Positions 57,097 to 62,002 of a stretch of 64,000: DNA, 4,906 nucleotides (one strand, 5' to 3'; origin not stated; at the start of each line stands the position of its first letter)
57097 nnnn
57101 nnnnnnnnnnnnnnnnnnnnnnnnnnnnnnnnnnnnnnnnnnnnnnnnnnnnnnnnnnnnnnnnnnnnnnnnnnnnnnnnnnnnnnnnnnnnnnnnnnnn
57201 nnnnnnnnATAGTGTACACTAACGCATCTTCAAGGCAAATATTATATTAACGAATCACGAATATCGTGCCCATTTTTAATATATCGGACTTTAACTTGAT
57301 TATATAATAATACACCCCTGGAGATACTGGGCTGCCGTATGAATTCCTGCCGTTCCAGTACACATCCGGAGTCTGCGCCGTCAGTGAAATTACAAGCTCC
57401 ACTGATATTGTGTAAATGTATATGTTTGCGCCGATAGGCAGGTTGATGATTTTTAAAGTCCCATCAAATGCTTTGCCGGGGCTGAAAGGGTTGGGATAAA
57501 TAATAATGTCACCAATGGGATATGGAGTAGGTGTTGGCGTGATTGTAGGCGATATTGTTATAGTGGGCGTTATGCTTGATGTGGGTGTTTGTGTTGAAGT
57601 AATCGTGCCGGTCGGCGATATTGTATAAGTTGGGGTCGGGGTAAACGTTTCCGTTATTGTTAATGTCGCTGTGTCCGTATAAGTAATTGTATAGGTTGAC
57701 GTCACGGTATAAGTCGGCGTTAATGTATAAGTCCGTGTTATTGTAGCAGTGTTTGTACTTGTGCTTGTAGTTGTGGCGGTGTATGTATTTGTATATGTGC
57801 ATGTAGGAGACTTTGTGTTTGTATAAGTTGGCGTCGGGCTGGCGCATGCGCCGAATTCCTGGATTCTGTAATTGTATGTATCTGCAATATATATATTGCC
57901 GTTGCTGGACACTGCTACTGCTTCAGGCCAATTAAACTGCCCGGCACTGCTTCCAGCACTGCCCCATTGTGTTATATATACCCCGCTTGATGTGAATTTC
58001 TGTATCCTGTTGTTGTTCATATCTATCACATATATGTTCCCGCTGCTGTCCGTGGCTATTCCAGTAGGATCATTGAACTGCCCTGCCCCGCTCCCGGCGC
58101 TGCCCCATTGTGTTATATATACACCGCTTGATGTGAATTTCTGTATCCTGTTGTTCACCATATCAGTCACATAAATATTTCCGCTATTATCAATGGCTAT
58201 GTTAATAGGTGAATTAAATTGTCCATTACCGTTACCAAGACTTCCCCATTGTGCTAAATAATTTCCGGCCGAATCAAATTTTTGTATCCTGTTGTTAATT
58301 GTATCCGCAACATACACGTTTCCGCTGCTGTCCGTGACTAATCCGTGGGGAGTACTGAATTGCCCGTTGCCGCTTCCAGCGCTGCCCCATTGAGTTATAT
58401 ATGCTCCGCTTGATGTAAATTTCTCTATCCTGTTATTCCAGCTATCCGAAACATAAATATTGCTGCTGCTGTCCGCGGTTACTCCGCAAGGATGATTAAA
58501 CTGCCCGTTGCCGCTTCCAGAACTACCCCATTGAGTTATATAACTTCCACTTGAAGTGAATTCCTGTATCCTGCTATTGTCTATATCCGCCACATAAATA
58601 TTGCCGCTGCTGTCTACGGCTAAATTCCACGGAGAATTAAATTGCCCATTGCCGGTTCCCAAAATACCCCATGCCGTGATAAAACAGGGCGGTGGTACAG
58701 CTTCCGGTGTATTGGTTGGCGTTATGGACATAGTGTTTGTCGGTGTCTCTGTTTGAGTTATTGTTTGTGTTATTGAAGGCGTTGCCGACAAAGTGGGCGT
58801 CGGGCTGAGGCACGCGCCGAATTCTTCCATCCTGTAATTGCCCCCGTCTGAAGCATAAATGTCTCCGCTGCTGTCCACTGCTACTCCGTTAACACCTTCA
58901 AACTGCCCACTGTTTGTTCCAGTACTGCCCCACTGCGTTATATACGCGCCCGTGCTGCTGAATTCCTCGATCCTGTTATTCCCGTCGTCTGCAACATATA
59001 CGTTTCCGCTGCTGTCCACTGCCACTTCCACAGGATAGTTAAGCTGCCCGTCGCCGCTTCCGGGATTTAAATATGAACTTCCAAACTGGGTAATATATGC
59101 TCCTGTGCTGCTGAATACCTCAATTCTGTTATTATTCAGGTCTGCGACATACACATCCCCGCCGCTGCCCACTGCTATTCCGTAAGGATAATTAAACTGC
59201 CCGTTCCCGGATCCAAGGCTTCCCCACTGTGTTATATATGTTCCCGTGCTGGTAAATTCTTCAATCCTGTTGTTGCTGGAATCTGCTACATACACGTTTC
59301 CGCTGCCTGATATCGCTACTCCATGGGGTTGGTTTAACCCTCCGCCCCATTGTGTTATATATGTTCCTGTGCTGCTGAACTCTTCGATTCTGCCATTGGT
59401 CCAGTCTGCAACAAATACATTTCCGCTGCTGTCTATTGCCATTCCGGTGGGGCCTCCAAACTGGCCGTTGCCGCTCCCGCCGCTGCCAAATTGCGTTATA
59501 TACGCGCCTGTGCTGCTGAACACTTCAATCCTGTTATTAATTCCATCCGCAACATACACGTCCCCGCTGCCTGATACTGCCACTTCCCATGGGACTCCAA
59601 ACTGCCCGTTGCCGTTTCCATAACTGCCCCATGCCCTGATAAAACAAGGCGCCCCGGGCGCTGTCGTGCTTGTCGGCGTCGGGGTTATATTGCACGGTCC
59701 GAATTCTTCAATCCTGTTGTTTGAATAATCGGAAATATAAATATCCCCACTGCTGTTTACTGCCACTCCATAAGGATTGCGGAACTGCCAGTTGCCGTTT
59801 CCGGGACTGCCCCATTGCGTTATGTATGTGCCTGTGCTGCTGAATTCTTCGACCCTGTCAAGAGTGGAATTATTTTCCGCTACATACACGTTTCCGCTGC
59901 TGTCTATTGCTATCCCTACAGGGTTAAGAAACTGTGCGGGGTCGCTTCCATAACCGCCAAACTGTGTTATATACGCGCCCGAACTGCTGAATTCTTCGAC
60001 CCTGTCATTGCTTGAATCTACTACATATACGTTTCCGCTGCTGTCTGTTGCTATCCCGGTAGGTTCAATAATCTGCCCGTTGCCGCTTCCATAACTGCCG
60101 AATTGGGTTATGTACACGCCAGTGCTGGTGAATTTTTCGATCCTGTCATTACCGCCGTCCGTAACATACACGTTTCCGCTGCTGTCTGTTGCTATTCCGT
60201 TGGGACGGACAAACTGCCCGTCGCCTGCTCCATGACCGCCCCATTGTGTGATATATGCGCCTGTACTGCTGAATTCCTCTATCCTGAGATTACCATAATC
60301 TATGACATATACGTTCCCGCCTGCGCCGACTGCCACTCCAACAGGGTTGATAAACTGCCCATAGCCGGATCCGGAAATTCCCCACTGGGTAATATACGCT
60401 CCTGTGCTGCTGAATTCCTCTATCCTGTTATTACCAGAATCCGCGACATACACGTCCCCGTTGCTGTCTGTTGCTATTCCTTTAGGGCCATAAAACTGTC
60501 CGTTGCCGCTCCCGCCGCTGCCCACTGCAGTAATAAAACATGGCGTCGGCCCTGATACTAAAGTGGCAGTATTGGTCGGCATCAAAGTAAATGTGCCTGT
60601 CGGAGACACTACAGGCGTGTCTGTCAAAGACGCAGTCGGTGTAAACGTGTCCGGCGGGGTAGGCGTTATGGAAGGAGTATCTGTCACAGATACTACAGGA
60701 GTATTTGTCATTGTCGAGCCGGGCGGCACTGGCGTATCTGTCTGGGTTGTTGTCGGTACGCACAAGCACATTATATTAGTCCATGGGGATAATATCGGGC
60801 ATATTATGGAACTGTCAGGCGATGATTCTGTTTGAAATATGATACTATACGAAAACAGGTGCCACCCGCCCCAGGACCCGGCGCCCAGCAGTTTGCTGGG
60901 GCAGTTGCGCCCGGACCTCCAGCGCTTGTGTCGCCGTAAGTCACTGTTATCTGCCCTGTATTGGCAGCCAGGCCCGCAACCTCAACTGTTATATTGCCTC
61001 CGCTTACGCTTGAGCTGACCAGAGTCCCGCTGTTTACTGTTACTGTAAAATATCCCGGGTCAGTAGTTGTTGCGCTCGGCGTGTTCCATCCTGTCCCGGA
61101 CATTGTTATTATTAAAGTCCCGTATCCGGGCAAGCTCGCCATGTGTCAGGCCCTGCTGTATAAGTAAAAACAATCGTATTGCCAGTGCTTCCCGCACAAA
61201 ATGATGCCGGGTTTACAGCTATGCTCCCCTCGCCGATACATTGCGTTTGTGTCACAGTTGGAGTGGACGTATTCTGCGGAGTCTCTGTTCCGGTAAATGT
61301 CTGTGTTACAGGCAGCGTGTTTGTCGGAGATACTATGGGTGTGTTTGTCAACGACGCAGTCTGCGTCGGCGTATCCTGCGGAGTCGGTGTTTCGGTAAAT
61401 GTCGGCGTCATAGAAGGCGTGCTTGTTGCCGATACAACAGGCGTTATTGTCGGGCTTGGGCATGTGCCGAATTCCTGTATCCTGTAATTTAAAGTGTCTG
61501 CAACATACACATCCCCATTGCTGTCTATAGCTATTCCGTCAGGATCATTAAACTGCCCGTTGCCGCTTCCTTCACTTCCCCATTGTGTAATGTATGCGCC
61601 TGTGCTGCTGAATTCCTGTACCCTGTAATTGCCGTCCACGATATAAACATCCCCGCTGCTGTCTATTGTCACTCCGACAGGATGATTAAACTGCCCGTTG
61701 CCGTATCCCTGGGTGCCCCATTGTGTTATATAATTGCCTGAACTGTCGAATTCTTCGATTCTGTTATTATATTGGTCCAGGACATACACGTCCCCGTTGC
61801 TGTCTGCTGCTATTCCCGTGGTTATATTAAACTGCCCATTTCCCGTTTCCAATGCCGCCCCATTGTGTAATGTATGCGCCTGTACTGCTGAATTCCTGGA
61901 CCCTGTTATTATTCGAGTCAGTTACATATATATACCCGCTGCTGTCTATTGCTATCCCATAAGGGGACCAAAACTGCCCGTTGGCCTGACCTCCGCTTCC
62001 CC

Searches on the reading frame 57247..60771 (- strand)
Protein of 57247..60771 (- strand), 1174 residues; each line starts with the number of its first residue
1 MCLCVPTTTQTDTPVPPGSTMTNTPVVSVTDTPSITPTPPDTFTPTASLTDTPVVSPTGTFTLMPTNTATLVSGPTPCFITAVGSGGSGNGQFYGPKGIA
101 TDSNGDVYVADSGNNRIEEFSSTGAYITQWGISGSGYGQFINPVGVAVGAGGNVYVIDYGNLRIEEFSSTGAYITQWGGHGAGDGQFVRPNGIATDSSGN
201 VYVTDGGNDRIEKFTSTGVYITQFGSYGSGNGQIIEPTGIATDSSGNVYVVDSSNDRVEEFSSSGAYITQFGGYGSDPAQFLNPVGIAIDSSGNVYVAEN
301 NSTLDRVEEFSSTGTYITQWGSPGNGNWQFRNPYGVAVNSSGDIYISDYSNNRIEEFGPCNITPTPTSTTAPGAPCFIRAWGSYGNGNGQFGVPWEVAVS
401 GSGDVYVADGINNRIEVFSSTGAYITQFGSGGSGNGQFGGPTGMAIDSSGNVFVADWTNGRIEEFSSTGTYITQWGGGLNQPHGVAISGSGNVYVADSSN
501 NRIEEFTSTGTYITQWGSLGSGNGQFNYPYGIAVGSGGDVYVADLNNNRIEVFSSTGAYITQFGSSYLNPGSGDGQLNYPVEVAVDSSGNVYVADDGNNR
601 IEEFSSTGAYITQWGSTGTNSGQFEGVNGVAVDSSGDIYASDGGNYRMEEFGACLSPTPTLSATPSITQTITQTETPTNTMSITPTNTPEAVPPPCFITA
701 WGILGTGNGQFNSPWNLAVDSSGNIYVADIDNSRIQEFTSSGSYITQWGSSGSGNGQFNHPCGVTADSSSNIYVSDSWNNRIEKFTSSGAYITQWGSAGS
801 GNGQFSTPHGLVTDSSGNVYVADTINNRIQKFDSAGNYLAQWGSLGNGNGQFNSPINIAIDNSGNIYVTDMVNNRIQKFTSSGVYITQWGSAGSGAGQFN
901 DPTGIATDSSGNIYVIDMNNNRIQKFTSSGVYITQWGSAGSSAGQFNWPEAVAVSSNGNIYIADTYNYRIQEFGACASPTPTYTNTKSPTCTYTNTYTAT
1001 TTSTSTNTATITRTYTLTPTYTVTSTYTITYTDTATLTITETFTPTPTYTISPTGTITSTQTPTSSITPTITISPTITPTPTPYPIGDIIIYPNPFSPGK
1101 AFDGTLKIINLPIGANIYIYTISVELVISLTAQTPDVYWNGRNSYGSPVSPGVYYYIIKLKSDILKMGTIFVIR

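Call 6: search_protein_families(library=pfam, proteins=[window:57247-60771:-], max_evalue=0.01)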
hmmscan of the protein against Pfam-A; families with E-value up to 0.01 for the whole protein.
window:57247-60771:- (1174 aa): 13 families
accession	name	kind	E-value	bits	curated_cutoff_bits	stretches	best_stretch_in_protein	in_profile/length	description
PF01436.27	NHL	-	5.6e-130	417.8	20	17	93-118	1-26/28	NHL repeat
PF17170.10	DUF5128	-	7.3e-43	147.4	22.9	8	864-926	54-117/321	6-bladed beta-propeller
PF06739.17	SBBP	-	5.8e-39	132.2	20.5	4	219-251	1-29/38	Beta-propeller repeat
PF08450.18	SGL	-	2.4e-33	116.2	26.3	4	147-324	55-224/246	SMP-30/Gluconolactonase/LRE-like region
PF25021.1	TEN_NHL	-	2.8e-32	112.5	27.1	0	713-892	32-179/357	Teneurin NHL domain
PF22701.2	Mala_s_1-like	-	7e-18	65.5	27.5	2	764-963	4-193/195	Mal s 1 allergenic protein-like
PF13449.12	Phytase-like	-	3.2e-13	50.7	27.6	0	26-132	18-106/284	Esterase-like activity of phytase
PF02393.21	US22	-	4.2e-11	43.4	35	0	574-600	74-101/124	US22 like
PF17604.7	DUF5500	-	1.2e-05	25.7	27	0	184-218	31-65/98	Family of unknown function (DUF5500)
PF23017.2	WIV_2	-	6.7e-05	23.3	27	0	907-935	47-75/89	Tospovirus NSs-like, WIV_2 domain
PF23500.1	DUF7133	-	0.00016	21.5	27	0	141-171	329-359/385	Domain of unknown function (DUF7133)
PF07494.17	Reg_prop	-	0.00038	20.8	20.4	0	711-728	4-21/24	Two component regulator propeller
PF20067.5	SSL_N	-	0.0085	16.4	18.9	0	949-963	23-37/46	Strictosidine synthase-like, N-terminal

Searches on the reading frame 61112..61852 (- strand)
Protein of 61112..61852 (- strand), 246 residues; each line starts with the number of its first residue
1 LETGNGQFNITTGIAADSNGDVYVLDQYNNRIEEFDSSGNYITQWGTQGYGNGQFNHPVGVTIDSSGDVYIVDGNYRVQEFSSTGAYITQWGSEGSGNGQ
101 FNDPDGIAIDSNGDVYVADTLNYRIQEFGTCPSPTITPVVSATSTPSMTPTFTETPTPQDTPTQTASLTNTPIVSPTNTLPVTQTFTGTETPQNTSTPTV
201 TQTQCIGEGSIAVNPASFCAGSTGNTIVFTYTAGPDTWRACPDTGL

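Call 6: search_protein_families(library=pfam, proteins=[window:61112-61852:-], max_evalue=0.01)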
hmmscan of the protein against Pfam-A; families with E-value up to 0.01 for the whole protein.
window:61112-61852:- (246 aa): 6 families
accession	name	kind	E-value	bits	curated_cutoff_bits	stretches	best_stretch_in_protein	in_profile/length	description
PF01436.27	NHL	-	2.7e-20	71.8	20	3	101-128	1-28/28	NHL repeat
PF17170.10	DUF5128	-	9.4e-10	38.6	22.9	2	18-74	52-109/321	6-bladed beta-propeller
PF25021.1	TEN_NHL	-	2e-07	30.7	27.1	0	99-125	139-165/357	Teneurin NHL domain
PF08450.18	SGL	-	0.00015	21.9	26.3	0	102-128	184-210/246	SMP-30/Gluconolactonase/LRE-like region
PF06739.17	SBBP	-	0.00031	21.1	20.5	0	104-118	15-29/38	Beta-propeller repeat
PF06977.17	SdiA-regulated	-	0.007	16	21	0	17-73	181-240/249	SdiA-regulated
